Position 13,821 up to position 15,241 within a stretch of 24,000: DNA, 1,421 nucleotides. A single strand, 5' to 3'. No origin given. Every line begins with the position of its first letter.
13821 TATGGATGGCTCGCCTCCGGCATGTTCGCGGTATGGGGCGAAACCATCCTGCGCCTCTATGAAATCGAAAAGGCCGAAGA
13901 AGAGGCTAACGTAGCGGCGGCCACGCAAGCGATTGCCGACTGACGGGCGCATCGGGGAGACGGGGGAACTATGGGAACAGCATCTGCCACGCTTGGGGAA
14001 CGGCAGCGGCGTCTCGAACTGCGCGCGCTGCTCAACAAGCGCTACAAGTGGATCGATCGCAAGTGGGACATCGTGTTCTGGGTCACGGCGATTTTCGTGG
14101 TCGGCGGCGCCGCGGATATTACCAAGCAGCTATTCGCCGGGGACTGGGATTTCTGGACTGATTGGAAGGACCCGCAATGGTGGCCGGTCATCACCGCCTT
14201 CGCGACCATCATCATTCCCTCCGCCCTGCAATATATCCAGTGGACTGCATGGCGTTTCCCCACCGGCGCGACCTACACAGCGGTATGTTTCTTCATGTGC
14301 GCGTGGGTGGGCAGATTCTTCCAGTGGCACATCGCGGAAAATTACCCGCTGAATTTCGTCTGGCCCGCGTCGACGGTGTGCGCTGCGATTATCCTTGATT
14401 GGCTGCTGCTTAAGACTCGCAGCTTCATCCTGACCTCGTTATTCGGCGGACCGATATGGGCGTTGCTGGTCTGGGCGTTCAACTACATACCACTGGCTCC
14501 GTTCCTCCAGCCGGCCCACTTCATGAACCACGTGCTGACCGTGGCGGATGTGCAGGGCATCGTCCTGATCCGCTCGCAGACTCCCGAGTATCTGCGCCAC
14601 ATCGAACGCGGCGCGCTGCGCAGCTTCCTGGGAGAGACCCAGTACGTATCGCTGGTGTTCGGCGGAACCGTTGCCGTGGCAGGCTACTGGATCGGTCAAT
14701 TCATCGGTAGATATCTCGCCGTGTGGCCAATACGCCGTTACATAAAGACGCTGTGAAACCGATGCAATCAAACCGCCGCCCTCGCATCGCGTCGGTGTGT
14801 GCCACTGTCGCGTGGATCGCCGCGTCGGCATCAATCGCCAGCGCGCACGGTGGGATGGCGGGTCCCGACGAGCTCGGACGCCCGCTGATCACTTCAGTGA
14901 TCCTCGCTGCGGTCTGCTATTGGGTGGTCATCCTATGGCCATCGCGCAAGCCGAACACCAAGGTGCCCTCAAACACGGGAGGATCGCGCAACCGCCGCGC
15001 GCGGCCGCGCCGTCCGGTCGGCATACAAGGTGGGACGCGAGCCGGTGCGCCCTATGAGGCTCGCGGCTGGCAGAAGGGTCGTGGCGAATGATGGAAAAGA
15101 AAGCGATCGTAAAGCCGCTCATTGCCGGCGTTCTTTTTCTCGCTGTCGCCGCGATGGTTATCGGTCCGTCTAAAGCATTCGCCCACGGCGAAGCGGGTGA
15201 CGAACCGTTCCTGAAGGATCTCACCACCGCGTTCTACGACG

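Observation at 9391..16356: Single 8-gene transcription unit joining a flavocytochrome dehydrogenase, a copper chaperone and a copper membrane monooxygenase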

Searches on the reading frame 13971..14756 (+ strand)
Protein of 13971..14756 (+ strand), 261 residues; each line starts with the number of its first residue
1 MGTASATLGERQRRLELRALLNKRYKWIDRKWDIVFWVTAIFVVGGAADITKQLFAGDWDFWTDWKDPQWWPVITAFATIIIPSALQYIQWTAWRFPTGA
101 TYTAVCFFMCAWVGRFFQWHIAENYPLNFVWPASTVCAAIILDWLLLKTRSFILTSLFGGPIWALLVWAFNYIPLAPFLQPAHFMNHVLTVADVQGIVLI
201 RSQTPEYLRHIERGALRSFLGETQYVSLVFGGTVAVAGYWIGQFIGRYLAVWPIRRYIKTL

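Call 4: search_protein_families(library=pfam, proteins=[window:13971-14756:+], max_evalue=0.01)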
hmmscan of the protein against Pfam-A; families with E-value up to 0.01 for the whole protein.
window:13971-14756:+ (261 aa): 1 family
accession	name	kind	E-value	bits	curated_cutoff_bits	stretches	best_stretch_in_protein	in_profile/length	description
PF02461.21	AMO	-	3.3e-55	188.1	27.5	1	28-250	10-232/238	Ammonia monooxygenase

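Call 5: search_protein_families(library=ncbifam, proteins=[window:13971-14756:+], max_evalue=0.01)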
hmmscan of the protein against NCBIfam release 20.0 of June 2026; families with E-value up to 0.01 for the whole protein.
window:13971-14756:+ (261 aa): 2 families
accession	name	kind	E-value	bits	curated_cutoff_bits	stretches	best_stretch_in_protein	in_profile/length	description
NF041557.1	AmoA_BACT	equivalog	3.7e-59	200.4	290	1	28-250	6-228/234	bacterial ammonia monooxygenase, subunit AmoA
TIGR03080.1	CH4_NH3mon_ox_A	equivalog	6.5e-51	173.4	318.15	1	28-249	16-237/243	methane monooxygenase/ammonia monooxygenase subunit A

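Call 8: find_homologous_proteins(query=window:13971-14756:+, max_evalue=1e-10)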
Query window:13971-14756:+ (261 aa): 211 proteins with E <= 1e-10 among 970 candidates; the best 120 are listed.
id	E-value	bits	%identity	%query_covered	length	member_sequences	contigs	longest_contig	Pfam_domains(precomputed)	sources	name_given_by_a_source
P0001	1.6e-166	571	93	100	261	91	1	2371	PF02461.22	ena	-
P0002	4.7e-159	546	89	100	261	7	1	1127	PF02461.22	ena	-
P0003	3.6e-152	524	88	100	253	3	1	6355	PF02461.22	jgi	jgi:methane/ammonia monooxygenase subunit A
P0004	2.5e-147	508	83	99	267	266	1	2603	PF02461.22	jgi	jgi:methane/ammonia monooxygenase subunit A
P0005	6.4e-147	507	84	96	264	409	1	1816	PF02461.22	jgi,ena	-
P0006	9.5e-147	506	83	94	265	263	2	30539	PF02461.22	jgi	jgi:methane/ammonia monooxygenase subunit A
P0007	1.6e-143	495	82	97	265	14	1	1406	PF02461.22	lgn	-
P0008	2.1e-141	488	82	96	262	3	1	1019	PF02461.22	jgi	-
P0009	3.8e-141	488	79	99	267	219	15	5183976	PF02461.22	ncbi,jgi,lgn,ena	-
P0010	7.5e-139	480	78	100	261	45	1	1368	PF02461.22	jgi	jgi:methane/ammonia monooxygenase subunit A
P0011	6.2e-138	477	78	100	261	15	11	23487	PF02461.22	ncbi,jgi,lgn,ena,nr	ncbi:MAG: methane monooxygenase [Acidobacteria bacterium]|nr:MAG: methane monooxygenase [Acidobacter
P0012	1.1e-136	473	83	92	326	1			PF02461.22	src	-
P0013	1.6e-135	469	74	100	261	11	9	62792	PF02461.22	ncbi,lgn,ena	-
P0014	3.0e-135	468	76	99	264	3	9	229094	PF02461.22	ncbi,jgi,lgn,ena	jgi:methane/ammonia monooxygenase subunit A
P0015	7.4e-134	464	77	100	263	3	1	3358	PF02461.22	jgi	jgi:methane/ammonia monooxygenase subunit A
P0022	8.0e-120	418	70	95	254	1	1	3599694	PF02461.22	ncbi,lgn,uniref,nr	ncbi:methane monooxygenase/ammonia monooxygenase subunit A [Caldinitratiruptor microaerophilus]|unir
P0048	2.6e-112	393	68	99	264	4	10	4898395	PF02461.22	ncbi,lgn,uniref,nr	ncbi:methane monooxygenase [Carbonactinospora thermoautotrophica]|uniref:Methane monooxygenase n=1 T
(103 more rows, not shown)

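Call 9: find_encoding_contigs(protein=window:13971-14756:+, flank=10000, max_places=6)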
Protein window:13971-14756:+ (261 aa): 1 contig read that carries it; 1 place shown.
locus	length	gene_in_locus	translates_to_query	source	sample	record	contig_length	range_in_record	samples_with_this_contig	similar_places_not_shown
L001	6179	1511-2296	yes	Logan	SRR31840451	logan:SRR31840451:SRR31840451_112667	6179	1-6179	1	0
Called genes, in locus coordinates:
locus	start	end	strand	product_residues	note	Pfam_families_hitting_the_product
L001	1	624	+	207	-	?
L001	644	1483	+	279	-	PF04896:AmoC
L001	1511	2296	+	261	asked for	PF02461:AMO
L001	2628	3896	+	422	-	PF04744:Monooxygenase_B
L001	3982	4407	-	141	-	PF01124:MAPEG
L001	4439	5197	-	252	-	PF00106:adh_short, PF08659:KR, PF13561:adh_short_C2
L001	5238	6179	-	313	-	?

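Call 11: find_related_loci(query=A1, collection=genome_contigs, flank=10000)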
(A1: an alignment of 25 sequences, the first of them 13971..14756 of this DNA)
Query A1 (261 aa) in genome_contigs; peptide patterns used: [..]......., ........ (x = any residue, [..] = any of these).
191 stretches matched a pattern; 157 encode a relative of the query (tblastn E <= 1e-3); the best 80 are kept; 80 distinct loci.
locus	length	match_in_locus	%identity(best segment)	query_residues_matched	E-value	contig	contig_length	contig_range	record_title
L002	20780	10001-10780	97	1-261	5e-169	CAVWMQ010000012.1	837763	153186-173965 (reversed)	MAG: uncultured delta proteobacterium isolate MFD01248.bin.1.68 genome assembly, contig: contig_6181, whole genome shotg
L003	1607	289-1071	93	1-261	1e-178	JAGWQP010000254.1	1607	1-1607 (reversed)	MAG: Acidobacteriota bacterium isolate REEB305 k141_1600152, whole genome shotgun sequence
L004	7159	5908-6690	93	1-261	4e-164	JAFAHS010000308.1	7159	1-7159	MAG: Deltaproteobacteria bacterium isolate CP_BE_BS_27 BE_BS_k147_6258844, whole genome shotgun sequence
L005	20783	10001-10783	92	1-261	4e-162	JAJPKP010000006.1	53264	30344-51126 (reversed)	MAG: Proteobacteria bacterium isolate Centralia_MAG_89 k107_10772661, whole genome shotgun sequence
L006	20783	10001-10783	92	1-261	1e-161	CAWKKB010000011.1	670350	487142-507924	MAG: uncultured delta proteobacterium isolate MFD00731.bin.2.133 genome assembly, contig: contig_704, whole genome shotg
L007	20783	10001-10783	90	1-261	7e-161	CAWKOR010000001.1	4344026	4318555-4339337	MAG: uncultured delta proteobacterium isolate MFD04944.bin.1.36 genome assembly, contig: contig_15114, whole genome shot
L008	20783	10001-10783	91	1-261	1e-160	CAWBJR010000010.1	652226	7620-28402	MAG: uncultured delta proteobacterium isolate MFD05512.bin.2.16 genome assembly, contig: contig_29541, whole genome shot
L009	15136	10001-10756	94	10-261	5e-160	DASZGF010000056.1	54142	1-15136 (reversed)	MAG TPA_asm: Candidatus Binataceae bacterium isolate SMAG_U6541 k141_3289795, whole genome shotgun sequence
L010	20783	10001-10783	89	1-261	2e-159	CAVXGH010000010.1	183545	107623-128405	MAG: uncultured delta proteobacterium isolate MFD05512.bin.1.184 genome assembly, contig: contig_53592, whole genome sho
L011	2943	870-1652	91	1-261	3e-168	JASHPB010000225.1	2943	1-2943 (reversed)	MAG: Candidatus Binataceae bacterium isolate JOPF038 JOPF_NEAR_contig_721828, whole genome shotgun sequence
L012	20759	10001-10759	92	9-261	5e-159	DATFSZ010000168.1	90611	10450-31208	MAG TPA_asm: Candidatus Binataceae bacterium isolate SMAG_U9397 k141_3534406, whole genome shotgun sequence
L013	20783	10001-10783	89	1-261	3e-159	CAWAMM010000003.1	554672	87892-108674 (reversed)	MAG: uncultured delta proteobacterium isolate MFD01716.bin.1.24 genome assembly, contig: contig_31761, whole genome shot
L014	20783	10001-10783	89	1-261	5e-159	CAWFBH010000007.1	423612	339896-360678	MAG: uncultured delta proteobacterium isolate MFD02248.bin.2.83 genome assembly, contig: contig_3584, whole genome shotg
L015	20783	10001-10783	90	1-261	1e-158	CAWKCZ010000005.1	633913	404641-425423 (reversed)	MAG: uncultured delta proteobacterium isolate MFD05502.bin.2.98 genome assembly, contig: contig_41386, whole genome shot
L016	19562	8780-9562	89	1-261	6e-159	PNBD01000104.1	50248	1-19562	MAG: Deltaproteobacteria bacterium isolate palsa_1115 73.20111000_P3M.98_contig_1021, whole genome shotgun sequence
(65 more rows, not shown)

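Call 27: find_encoding_contigs(protein=P0009, flank=10000, max_places=2)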
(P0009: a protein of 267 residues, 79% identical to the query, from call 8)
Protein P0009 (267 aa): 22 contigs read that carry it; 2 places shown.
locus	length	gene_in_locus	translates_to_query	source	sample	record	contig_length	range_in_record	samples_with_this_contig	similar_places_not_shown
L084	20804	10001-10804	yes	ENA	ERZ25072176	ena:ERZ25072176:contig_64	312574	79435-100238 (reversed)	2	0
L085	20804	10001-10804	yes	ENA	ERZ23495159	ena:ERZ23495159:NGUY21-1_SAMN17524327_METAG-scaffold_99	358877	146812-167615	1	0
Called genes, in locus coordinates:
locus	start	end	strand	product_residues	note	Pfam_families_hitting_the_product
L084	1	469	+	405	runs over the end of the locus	PF02515:CoA_transf_3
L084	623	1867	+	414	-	PF02515:CoA_transf_3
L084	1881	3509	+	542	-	PF06980:DUF1302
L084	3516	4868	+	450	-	PF07044:DUF1329, PF17131:TP_0789-like (faint)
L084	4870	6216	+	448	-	PF07044:DUF1329, PF17131:TP_0789-like (weak)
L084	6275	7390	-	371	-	PF00465:Fe-ADH, PF13685:Fe-ADH_2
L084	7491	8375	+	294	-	-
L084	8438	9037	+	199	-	-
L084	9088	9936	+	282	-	PF04896:AmoC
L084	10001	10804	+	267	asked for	PF02461:AMO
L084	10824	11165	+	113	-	-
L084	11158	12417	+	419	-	PF04744:Monooxygenase_B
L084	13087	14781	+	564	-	PF07731:Cu-oxidase_2, PF07732:Cu-oxidase_3, PF00394:Cu-oxidase, PF07731:Cu-oxidase_2 (weak)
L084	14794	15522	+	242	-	-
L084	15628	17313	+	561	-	PF01011:PQQ, PF13360:PQQ_2, PF13570:Beta-prop_ACSF4 (weak), PF01011:PQQ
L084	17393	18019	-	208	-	PF00406:ADK, PF13207:AAA_17, PF13671:AAA_33 (weak)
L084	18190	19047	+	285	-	PF00296:Bac_luciferase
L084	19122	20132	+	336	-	PF00296:Bac_luciferase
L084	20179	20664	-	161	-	PF00857:Isochorismatase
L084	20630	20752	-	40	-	-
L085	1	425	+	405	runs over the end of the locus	PF02515:CoA_transf_3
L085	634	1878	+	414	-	PF02515:CoA_transf_3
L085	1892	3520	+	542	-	PF06980:DUF1302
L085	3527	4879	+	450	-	PF07044:DUF1329, PF17131:TP_0789-like (faint)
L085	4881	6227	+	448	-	PF07044:DUF1329, PF17131:TP_0789-like (faint)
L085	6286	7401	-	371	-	PF00465:Fe-ADH, PF13685:Fe-ADH_2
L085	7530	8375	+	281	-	-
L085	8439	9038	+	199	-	-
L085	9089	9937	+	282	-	PF04896:AmoC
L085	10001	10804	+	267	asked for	PF02461:AMO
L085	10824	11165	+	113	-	-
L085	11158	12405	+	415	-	PF04744:Monooxygenase_B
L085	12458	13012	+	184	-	-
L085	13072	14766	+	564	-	PF07731:Cu-oxidase_2, PF07732:Cu-oxidase_3, PF00394:Cu-oxidase, PF07731:Cu-oxidase_2 (weak)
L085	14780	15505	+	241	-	-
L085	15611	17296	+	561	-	PF01011:PQQ, PF13360:PQQ_2, PF13570:Beta-prop_ACSF4 (weak), PF01011:PQQ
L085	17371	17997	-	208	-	PF00406:ADK, PF13207:AAA_17, PF13671:AAA_33 (weak), PF17213:Hydin_ADK (faint)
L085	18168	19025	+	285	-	PF00296:Bac_luciferase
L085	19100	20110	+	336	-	PF00296:Bac_luciferase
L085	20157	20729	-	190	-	PF00857:Isochorismatase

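Call 31: find_encoding_contigs(protein=P0048, flank=8000, max_places=1)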
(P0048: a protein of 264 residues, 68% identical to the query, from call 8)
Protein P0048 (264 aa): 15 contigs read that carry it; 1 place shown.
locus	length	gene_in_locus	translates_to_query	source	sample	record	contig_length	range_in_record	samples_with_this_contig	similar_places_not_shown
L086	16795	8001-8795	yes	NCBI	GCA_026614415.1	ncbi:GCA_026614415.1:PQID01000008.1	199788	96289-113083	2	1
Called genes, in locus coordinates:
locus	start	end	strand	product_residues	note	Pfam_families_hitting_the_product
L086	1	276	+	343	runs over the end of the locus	PF09339:HTH_IclR, PF01614:IclR_C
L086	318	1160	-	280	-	-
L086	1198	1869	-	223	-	PF07987:DUF1775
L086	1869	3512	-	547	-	PF04234:CopC, PF05425:CopD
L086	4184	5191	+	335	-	PF04909:Amidohydro_2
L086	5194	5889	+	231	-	PF01883:FeS_assembly_P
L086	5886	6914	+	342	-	PF08240:ADH_N, PF00107:ADH_zinc_N, PF13602:ADH_zinc_N_2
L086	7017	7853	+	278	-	PF04896:AmoC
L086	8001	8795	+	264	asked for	PF02461:AMO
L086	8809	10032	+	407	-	PF04744:Monooxygenase_B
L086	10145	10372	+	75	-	-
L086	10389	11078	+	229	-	-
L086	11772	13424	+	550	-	PF20154:LNT_N, PF00795:CN_hydrolase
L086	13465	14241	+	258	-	PF13641:Glyco_tranf_2_3, PF00535:Glycos_transf_2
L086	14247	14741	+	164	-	PF04186:FxsA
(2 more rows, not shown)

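Call 32: find_encoding_contigs(protein=P0022, flank=8000, max_places=1)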
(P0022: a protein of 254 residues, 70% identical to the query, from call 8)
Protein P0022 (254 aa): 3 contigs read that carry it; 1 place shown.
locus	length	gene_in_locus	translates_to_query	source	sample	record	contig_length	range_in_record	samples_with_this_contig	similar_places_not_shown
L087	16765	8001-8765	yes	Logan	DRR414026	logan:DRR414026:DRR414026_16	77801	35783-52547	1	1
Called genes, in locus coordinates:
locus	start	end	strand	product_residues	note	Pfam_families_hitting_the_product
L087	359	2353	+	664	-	PF26965:MimR_N, PF01590:GAF, PF00158:Sigma54_activat, PF01078:Mg_chelatase (faint), PF14532:Sigma54_activ_2, PF07728:AAA_5, PF25601:AAA_lid_14, PF02954:HTH_8, +1 more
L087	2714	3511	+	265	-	PF09339:HTH_IclR, PF12802:MarR_2, PF01614:IclR_C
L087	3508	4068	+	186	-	PF01965:DJ-1_PfpI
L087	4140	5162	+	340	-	PF04909:Amidohydro_2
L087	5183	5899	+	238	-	PF01883:FeS_assembly_P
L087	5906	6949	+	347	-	PF08240:ADH_N, PF00107:ADH_zinc_N, PF13602:ADH_zinc_N_2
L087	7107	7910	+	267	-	PF04896:AmoC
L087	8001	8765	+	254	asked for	PF02461:AMO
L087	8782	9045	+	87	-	-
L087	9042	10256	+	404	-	PF04744:Monooxygenase_B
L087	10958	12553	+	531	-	PF00270:DEAD, PF04851:ResIII (weak), PF00271:Helicase_C, PF25399:DeaD_dimer, PF03880:DbpA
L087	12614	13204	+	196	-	PF02834:LigT_PEase, PF10469:AKAP7_NLS, PF13563:2_5_RNA_ligase2, PF02834:LigT_PEase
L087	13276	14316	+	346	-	PF00154:RecA_N, PF08423:Rad51 (weak), PF06745:ATPase (weak), PF27531:MT3502_N, PF21096:RecA_C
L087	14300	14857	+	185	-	PF21982:RecX_HTH1, PF02631:RecX_HTH2, PF21981:RecX_HTH3 (weak)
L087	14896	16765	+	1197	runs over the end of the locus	PF21445:ADDB_N, PF13361:UvrD_C (faint), PF12705:PDDEXK_1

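Call 43: search_protein_families(library=pfam, proteins=[L084:7491-8375:+, L084:8438-9037:+, L084:14794-15522:+, L085:12458-13012:+, L084:15628-17313:+], max_evalue=0.01)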
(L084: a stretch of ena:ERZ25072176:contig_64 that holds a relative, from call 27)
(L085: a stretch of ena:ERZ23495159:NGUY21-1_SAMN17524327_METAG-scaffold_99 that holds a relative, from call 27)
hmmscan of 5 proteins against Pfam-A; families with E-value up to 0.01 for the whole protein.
L084:7491-8375:+ (294 aa): 3 families
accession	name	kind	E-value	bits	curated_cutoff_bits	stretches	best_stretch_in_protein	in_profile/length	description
PF05448.18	AXE1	-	0.0004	19.7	21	1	149-197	167-215/321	Acetyl xylan esterase (AXE1)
PF12697.13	Abhydrolase_6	-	0.0019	19.4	26.3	1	128-203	48-94/217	Alpha/beta hydrolase family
PF02230.22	Abhydrolase_2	-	0.0034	17.7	23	1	152-240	101-190/217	Phospholipase/Carboxylesterase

L084:8438-9037:+ (199 aa): 0 families

L084:14794-15522:+ (242 aa): 2 families
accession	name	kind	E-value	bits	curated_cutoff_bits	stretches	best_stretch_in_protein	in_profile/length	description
PF07731.20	Cu-oxidase_2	-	0.0021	18.3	20.4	1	101-191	27-135/137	Multicopper oxidase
PF00127.26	Copper-bind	-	0.0073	17.1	21.2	0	149-189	62-98/99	Copper binding proteins, plastocyanin/azurin family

L085:12458-13012:+ (184 aa): 0 families

L084:15628-17313:+ (561 aa): 5 families
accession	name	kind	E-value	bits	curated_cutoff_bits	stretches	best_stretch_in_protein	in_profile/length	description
PF01011.28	PQQ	-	1.4e-89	301.9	26.7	2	45-350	1-336/595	Glucose/ethanol/alcohol dehydrogenase, beta-propeller domain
PF13360.13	PQQ_2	-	8.5e-28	98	27.6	2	76-296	56-231/233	Outer membrane protein assembly factor BamB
PF13570.13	Beta-prop_ACSF4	-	1.4e-14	54.6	133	2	447-523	151-225/329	Beta-alanine-activating enzyme, beta-propeller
PF23727.1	Beta-prop_FAM234A_B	-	0.00086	18.4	26.4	0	102-171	51-119/467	FAM234A/B beta-propeller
PF14435.11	SUKH-4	-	0.0012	19.4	25.5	0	137-172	74-109/179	SUKH-4 immunity protein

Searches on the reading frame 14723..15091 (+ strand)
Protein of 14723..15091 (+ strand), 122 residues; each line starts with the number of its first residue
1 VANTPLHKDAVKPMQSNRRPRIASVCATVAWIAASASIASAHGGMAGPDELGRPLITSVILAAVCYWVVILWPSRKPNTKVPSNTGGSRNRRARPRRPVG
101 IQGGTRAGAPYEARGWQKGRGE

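Call 4: search_protein_families(library=pfam, proteins=[window:14723-15091:+], max_evalue=0.01)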
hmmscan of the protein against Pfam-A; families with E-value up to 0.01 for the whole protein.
window:14723-15091:+ (122 aa): 0 families

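Call 5: search_protein_families(library=ncbifam, proteins=[window:14723-15091:+], max_evalue=0.01)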
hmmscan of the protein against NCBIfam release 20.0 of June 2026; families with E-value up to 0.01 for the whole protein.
window:14723-15091:+ (122 aa): 0 families

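Call 74: search_solved_structures(query=window:14762-15088:+, max_evalue=10)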
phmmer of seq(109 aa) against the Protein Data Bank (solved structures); distinct sequences matched with E-value up to 10: 0.
